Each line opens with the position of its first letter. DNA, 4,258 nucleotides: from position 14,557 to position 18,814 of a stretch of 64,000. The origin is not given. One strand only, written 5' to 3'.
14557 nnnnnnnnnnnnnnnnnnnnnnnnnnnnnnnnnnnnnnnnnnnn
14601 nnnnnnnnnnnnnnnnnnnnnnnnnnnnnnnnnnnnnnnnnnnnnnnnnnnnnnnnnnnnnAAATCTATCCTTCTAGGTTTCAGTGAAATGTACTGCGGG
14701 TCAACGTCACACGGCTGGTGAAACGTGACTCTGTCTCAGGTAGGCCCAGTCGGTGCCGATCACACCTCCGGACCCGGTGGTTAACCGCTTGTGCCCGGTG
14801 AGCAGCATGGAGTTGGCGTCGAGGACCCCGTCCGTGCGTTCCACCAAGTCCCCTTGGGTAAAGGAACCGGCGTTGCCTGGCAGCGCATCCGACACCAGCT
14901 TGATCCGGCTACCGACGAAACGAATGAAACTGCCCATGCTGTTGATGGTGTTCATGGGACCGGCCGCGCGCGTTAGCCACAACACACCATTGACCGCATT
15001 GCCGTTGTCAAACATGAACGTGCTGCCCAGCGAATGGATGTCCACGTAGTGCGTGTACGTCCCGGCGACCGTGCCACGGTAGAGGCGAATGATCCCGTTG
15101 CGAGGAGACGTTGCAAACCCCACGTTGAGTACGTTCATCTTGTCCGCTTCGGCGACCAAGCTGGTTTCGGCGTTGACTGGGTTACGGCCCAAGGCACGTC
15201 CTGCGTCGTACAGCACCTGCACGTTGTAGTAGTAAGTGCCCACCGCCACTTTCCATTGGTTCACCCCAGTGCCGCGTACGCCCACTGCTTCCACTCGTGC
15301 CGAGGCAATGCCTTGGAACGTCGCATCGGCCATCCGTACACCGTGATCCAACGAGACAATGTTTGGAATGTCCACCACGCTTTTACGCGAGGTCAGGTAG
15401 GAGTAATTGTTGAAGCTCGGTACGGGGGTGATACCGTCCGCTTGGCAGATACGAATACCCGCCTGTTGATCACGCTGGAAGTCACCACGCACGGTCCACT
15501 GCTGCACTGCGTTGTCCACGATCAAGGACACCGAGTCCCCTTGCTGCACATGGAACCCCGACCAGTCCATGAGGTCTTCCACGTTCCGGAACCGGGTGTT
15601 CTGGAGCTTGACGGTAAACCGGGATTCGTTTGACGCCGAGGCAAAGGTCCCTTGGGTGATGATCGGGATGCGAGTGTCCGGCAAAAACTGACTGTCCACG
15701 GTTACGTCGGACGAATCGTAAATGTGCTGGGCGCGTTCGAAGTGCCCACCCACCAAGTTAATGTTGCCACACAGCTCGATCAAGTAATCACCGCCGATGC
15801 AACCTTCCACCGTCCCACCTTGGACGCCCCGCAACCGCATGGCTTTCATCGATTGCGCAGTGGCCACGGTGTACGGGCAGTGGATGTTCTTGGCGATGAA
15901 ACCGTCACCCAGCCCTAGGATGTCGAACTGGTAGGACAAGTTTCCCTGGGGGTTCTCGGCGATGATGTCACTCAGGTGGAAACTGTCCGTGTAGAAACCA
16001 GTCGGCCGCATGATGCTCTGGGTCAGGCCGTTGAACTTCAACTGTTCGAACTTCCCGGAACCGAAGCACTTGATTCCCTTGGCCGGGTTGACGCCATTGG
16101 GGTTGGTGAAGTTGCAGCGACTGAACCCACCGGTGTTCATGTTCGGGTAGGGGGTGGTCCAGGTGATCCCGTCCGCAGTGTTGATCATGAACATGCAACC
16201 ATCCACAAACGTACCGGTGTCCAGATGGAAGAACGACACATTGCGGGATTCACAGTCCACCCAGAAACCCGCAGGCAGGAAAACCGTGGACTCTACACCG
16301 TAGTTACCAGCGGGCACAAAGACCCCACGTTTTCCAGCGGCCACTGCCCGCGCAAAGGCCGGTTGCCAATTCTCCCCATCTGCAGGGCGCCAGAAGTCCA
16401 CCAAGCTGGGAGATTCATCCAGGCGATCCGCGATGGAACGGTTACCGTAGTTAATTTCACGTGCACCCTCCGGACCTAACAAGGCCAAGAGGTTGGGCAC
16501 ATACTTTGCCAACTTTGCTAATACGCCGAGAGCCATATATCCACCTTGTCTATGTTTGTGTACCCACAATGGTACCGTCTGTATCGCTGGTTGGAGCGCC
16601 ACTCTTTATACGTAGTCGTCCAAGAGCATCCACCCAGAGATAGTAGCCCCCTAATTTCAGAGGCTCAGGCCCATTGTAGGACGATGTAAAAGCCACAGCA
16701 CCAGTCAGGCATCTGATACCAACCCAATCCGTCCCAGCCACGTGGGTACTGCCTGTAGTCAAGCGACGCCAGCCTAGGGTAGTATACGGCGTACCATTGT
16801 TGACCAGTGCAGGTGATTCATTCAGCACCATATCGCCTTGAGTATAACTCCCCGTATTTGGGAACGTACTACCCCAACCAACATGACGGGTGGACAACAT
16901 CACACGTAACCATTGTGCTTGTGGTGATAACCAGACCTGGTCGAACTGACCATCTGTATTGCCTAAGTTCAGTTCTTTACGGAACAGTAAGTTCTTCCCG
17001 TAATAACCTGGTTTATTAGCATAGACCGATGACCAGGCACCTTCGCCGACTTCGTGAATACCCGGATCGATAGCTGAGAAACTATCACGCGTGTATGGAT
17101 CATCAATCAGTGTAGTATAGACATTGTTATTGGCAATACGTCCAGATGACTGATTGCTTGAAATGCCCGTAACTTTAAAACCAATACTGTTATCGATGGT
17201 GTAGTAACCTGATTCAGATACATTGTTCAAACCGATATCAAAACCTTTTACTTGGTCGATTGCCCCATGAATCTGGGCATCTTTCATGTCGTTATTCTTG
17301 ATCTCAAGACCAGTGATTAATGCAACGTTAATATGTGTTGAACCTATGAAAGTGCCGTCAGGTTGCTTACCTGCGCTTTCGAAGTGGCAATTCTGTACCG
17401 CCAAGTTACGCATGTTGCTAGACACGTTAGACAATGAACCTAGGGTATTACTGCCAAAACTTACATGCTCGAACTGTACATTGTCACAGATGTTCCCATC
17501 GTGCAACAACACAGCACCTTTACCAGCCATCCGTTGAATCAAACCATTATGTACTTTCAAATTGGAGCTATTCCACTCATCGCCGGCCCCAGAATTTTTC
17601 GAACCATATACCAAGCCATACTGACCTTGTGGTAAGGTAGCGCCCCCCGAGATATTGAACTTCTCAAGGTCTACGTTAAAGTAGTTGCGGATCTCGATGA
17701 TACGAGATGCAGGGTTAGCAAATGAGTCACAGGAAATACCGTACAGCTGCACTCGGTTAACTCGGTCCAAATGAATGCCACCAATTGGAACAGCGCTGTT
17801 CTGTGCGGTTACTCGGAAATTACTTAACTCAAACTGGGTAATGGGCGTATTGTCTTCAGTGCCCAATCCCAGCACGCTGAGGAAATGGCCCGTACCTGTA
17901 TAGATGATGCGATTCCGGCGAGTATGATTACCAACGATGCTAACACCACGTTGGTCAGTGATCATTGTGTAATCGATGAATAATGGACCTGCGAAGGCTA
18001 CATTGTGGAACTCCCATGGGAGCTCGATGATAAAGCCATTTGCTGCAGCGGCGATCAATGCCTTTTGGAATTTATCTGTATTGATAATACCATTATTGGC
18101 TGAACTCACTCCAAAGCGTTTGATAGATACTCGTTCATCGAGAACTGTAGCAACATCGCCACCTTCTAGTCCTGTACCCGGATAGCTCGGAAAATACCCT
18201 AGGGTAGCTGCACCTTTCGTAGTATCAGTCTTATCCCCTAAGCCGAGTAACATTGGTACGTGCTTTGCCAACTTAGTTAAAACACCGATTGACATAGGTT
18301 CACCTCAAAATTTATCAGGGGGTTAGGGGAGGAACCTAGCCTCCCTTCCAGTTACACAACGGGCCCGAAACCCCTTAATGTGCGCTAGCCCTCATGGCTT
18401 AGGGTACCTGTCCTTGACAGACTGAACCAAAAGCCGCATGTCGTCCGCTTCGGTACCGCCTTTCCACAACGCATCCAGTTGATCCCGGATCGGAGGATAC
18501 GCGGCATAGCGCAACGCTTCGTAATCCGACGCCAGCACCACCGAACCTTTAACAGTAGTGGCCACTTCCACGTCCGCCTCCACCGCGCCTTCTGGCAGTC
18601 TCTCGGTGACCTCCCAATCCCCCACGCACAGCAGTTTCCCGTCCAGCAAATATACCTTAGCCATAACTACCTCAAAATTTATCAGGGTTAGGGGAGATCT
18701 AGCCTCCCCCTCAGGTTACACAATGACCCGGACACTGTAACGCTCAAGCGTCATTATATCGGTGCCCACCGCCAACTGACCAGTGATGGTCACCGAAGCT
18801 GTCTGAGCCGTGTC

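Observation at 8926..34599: ~25.7-kb multi-depolymerase cassette in a phiKZ-like jumbo phage: ten fibre/spike proteins sorted into three N-terminal docking classes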

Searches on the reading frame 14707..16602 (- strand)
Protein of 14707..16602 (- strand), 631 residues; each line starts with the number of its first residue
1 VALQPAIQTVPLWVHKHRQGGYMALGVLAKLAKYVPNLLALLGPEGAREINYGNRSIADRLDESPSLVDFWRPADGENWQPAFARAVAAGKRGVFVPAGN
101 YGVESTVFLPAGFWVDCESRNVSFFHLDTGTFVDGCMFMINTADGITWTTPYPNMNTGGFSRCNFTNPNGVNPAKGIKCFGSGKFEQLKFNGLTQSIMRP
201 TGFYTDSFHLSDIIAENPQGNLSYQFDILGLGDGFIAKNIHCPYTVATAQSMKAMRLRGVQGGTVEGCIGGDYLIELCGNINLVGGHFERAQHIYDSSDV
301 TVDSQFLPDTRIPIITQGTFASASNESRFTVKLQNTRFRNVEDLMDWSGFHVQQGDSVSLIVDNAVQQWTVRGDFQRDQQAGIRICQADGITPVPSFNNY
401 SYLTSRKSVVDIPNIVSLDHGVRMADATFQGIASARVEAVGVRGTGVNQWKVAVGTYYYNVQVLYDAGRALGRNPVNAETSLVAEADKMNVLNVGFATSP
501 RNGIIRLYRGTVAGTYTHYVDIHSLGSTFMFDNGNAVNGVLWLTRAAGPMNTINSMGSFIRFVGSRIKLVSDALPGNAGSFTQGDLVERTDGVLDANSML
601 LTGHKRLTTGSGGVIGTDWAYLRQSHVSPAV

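Call 4: search_protein_families(library=pfam, proteins=[window:14707-16602:-], max_evalue=0.01)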
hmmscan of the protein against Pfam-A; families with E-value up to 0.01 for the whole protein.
window:14707-16602:- (631 aa): 0 families

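Call 9: search_protein_families(library=phrogs, proteins=[window:14707-16602:-], max_evalue=0.001)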
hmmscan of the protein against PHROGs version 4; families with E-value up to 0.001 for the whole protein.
window:14707-16602:- (631 aa): 0 families

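Call 24: search_solved_structures(query=window:14707-16536:-, max_evalue=1)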
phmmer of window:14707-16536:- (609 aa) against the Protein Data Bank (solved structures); distinct sequences matched with E-value up to 1: 0.

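Call 28: search_protein_families(library=pfam, proteins=[window:14707-16536:-], max_evalue=5)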
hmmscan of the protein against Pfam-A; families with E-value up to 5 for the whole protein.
window:14707-16536:- (609 aa): 0 families

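Call 50: find_homologous_proteins(query=window:14707-16536:-, max_evalue=0.00001)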
Query window:14707-16536:- (609 aa): 26 proteins with E <= 0.00001 among 8000 candidates.
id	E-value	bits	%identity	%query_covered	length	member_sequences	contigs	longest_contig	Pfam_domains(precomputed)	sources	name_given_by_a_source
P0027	0.0e+0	1407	100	100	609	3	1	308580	-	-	-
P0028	0.0e+0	1254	88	100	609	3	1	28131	-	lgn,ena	-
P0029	0.0e+0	1223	86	99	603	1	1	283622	-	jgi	jgi:hypothetical protein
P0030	0.0e+0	1218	86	100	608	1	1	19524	-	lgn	-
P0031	0.0e+0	1153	81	100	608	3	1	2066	-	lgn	-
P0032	0.0e+0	1134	79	100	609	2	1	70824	-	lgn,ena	-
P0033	0.0e+0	1040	74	96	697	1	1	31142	-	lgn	-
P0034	3.9e-296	1002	71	96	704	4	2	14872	-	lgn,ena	-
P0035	6.9e-266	902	66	96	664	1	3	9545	-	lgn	-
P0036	7.4e-265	898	66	97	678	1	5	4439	-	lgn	-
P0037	2.5e-260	883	65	96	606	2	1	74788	-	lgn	-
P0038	1.6e-259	881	66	94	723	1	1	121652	PF08400.17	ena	-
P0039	3.0e-258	877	63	96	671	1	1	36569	-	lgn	-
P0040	9.7e-257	872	65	97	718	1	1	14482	-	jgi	-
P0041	2.1e-255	867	65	94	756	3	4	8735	PF08400.17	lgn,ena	-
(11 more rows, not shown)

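Call 54: find_encoding_contigs(protein=P0039, flank=10000, max_places=2)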
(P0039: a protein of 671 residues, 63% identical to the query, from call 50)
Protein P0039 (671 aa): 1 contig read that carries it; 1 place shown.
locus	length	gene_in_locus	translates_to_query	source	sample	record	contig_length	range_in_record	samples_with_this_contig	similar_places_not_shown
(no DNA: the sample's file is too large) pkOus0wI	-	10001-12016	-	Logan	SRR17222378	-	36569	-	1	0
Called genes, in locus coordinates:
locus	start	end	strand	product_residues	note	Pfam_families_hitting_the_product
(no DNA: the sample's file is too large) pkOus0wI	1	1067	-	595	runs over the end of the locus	?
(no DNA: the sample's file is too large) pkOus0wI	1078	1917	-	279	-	PF13793:Pribosyltran_N, PF14572:Pribosyl_synth (weak)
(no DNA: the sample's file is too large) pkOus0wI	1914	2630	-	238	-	-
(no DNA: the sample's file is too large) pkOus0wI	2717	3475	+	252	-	PF02562:PhoH, PF13245:AAA_19 (weak), PF13604:AAA_30 (weak)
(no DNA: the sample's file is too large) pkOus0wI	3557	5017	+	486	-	PF04851:ResIII (weak), PF00270:DEAD (weak), PF00176:SNF2-rel_dom, PF00271:Helicase_C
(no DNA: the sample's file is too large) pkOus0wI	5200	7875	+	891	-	PF27114:Phage_tail_beta (weak)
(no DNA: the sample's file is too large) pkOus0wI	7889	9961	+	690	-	-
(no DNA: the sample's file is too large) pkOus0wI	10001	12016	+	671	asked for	-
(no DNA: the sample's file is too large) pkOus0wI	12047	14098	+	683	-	PF27114:Phage_tail_beta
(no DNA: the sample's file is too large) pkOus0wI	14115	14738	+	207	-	PF08787:Alginate_lyase2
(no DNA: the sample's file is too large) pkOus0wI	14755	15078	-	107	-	-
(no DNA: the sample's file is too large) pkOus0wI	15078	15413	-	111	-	-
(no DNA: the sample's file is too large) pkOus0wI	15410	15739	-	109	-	-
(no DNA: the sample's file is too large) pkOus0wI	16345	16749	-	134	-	PF04386:SspB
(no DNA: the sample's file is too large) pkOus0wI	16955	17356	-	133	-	-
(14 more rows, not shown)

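Call 55: find_encoding_contigs(protein=P0032, flank=10000, max_places=2)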
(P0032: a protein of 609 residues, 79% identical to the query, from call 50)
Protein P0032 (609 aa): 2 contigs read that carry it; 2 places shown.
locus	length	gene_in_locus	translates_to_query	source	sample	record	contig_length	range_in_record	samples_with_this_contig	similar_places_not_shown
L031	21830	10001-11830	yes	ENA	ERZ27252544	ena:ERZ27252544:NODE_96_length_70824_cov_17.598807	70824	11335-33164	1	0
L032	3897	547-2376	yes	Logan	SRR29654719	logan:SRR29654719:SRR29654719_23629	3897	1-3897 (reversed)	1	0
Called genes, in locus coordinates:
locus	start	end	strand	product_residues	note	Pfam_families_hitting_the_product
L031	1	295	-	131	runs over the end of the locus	PF26984:Phage_N4_Gp2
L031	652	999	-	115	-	PF26891:Phage_N4_Gp1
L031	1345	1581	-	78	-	-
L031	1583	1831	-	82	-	-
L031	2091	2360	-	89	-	-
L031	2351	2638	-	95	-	-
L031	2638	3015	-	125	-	-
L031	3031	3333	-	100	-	-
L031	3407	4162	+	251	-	PF13876:Phage_gp49_66, PF21825:Sequestin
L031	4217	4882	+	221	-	-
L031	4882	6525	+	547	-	-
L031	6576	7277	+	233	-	-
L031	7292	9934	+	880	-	-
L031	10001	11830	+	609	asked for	-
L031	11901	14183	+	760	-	PF25692:Phage_depo_C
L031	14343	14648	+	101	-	-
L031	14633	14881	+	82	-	PF25612:DUF7940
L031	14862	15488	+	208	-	PF05838:Glyco_hydro_108, PF09374:PG_binding_3 (faint)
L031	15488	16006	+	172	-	-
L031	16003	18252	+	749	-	PF23899:SU10_portal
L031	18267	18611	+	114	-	-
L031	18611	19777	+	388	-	-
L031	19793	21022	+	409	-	PF25209:Phage_capsid_4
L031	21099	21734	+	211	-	-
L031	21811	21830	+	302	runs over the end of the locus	-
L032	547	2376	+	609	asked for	-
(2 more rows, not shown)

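Call 60: search_dna_similar(query=L031:7292-8200:+, collection=phages, mode=protein, max_rows=25, max_evalue=0.001)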
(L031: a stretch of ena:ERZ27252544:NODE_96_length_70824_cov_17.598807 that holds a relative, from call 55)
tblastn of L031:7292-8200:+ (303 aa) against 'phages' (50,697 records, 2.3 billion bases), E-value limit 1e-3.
Records with a match: 34; places in all: 34; records where one place covers at least 80% of the query: 0.
Best place of each record, by identity: 60-80% 1; <60% 33.
By first word of the organism name: Klebsiella 15; Pseudomonas 11; Erwinia 5; Variovorax 1; Phage 1; Escherichia 1.
By host as written in the record: Klebsiella pneumoniae 9; Pseudomonas putida 6; Erwinia amylovora 5; Pseudomonas sp. 1-1-1b 2; Pseudomonas alcaligenes T3 2; Klebsiella pneumoniae KP-08 2; Klebsiella sp. 2; Variovorax sp. ZS18.2.2 1; and 5 more.
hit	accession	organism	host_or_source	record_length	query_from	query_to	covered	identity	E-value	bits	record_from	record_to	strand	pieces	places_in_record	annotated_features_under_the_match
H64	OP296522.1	Variovorax phage VarioGold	Variovorax sp. ZS18.2.2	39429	195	302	36%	39.8%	3e-9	64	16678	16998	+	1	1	tail spike protein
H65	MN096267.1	Pseudomonas phage vB_PaS_IME307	Pseudomonas aeruginosa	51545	196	302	35%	37.2%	1e-5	52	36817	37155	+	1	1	hypothetical protein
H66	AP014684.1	Pseudomonas phage PS-1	Pseudomonas sp. 1-1-1b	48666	181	277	32%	37.7%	5e-5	50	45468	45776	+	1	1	hypothetical protein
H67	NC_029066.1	Pseudomonas phage PS-1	Pseudomonas sp. 1-1-1b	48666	181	277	32%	37.7%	5e-5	50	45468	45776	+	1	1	tail fiber protein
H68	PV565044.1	Pseudomonas phage Meara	Pseudomonas putida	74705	1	58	19%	60.3%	1e-12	74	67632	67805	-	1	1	hypothetical protein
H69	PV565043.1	Pseudomonas phage Holyagarpour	Pseudomonas putida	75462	1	74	24%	44.6%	1e-8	62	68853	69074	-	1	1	tail spike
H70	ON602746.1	Klebsiella phage VLCpiS10a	Klebsiella pneumoniae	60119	183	294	37%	29.4%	3e-5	52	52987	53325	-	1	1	tail fiber protein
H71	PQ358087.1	Phage TPWB-08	Tabanus par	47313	183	275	31%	35.4%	7e-8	60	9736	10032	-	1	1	tail fiber protein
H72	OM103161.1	Klebsiella phage KpnS_VR6602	Klebsiella pneumoniae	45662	183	281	33%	32.1%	3e-4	48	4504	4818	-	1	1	tail fibers protein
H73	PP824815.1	Klebsiella phage DP01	Klebsiella pneumoniae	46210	183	275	31%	34.0%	1e-6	56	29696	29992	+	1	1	tail protein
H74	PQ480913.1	Klebsiella phage KlebP_265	Klebsiella pneumoniae CEMTC 5232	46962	183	275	31%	34.0%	1e-6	56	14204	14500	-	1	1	tail spike protein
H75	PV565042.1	Pseudomonas phage Ebordelon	Pseudomonas putida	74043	1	61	20%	50.8%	7e-9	63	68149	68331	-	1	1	hypothetical protein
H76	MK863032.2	Pseudomonas phage Zuri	Pseudomonas putida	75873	1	61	20%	50.8%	8e-9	62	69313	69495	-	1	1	hypothetical protein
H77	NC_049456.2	Pseudomonas phage Zuri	Pseudomonas putida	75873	1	61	20%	50.8%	8e-9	62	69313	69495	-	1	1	hypothetical protein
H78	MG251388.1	Pseudomonas phage Psp6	Pseudomonas putida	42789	167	264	32%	31.5%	1e-4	49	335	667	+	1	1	hypothetical protein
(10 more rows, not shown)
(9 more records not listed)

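Call 76: find_encoding_contigs(protein=P0037, flank=8000, max_places=1)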
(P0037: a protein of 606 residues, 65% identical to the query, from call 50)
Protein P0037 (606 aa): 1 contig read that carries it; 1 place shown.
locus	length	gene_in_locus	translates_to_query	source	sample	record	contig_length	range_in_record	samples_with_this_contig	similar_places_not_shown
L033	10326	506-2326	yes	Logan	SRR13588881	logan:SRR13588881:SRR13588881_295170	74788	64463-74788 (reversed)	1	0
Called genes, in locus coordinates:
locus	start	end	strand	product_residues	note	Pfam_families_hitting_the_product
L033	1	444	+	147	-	?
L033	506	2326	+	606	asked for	-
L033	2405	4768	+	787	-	-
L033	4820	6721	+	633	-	-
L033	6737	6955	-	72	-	-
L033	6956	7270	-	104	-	-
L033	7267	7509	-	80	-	-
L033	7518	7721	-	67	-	-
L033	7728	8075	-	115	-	-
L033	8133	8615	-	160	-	-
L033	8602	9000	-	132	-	-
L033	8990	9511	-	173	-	-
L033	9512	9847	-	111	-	PF13640:2OG-FeII_Oxy_3 (faint)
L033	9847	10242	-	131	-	-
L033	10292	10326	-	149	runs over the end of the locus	-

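Call 85: search_protein_families(library=ncbifam, proteins=[window:14707-16536:-], max_evalue=0.01)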
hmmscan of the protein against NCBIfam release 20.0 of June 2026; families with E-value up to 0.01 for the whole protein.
window:14707-16536:- (609 aa): 0 families

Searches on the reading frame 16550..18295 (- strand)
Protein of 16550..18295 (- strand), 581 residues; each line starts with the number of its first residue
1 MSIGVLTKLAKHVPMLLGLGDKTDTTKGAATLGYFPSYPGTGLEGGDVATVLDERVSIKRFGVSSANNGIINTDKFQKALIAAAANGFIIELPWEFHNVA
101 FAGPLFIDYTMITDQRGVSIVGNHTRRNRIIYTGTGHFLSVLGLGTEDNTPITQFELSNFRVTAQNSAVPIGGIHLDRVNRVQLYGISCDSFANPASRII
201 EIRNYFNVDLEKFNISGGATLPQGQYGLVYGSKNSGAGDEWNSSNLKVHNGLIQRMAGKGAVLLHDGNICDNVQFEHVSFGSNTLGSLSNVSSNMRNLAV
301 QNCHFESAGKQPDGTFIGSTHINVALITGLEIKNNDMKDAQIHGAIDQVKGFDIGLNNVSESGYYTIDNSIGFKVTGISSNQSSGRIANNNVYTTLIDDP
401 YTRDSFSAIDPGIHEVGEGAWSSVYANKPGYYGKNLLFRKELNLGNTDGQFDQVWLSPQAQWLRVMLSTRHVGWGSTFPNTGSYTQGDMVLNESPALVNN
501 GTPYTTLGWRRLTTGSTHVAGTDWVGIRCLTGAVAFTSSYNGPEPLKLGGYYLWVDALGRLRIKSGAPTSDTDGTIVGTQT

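Call 4: search_protein_families(library=pfam, proteins=[window:16550-18295:-], max_evalue=0.01)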
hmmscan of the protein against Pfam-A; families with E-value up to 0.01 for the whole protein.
window:16550-18295:- (581 aa): 0 families

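Call 9: search_protein_families(library=phrogs, proteins=[window:16550-18295:-], max_evalue=0.001)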
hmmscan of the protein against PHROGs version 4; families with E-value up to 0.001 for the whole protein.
window:16550-18295:- (581 aa): 1 family
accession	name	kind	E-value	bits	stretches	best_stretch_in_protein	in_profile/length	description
phrog_20500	-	tail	0.00064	18.4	0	546-581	241-276/1365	tail protein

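Call 25: search_solved_structures(query=window:16550-18295:-, max_evalue=1)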
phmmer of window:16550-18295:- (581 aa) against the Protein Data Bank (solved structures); distinct sequences matched with E-value up to 1: 2.
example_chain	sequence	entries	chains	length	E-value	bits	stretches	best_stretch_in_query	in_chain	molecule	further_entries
2aqz_A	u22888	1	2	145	0.33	12.6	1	122-190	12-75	Heparin-binding growth factor 1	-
1yto_A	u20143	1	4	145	0.88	11.2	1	122-190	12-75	Heparin-binding growth factor 1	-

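Call 28: search_protein_families(library=pfam, proteins=[window:16550-18295:-], max_evalue=5)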
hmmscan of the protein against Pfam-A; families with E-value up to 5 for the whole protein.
window:16550-18295:- (581 aa): 0 families

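Call 85: search_protein_families(library=ncbifam, proteins=[window:16550-18295:-], max_evalue=0.01)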
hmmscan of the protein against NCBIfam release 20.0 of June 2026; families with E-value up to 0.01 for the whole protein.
window:16550-18295:- (581 aa): 0 families

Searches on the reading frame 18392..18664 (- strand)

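Call 4: search_protein_families(library=pfam, proteins=[window:18392-18664:-], max_evalue=0.01)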
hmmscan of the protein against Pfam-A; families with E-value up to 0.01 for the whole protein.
window:18392-18664:- (90 aa): 0 families

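Call 9: search_protein_families(library=phrogs, proteins=[window:18392-18664:-], max_evalue=0.001)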
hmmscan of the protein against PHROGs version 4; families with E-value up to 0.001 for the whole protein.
window:18392-18664:- (90 aa): 3 families
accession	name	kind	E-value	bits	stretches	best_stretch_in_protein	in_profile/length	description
phrog_9114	-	unknown function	2.1e-10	42.2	1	2-90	15-102/103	-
phrog_1787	-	unknown function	2.7e-06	28.9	1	39-90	58-116/116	-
phrog_2687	-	unknown function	5.9e-05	24.6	1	46-90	20-71/73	-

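Call 28: search_protein_families(library=pfam, proteins=[window:18392-18664:-], max_evalue=5)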
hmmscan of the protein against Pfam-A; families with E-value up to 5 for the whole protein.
window:18392-18664:- (90 aa): 2 families
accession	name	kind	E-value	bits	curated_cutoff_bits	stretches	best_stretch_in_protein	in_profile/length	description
PF13559.11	DUF4129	-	0.067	13.7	24.8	1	17-67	23-65/69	Domain of unknown function (DUF4129)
PF15199.11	DAOA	-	0.12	13.3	27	1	30-68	22-60/82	D-amino acid oxidase activator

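Call 85: search_protein_families(library=ncbifam, proteins=[window:18392-18664:-], max_evalue=0.01)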
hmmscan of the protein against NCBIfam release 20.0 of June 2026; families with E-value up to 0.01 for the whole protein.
window:18392-18664:- (90 aa): 0 families
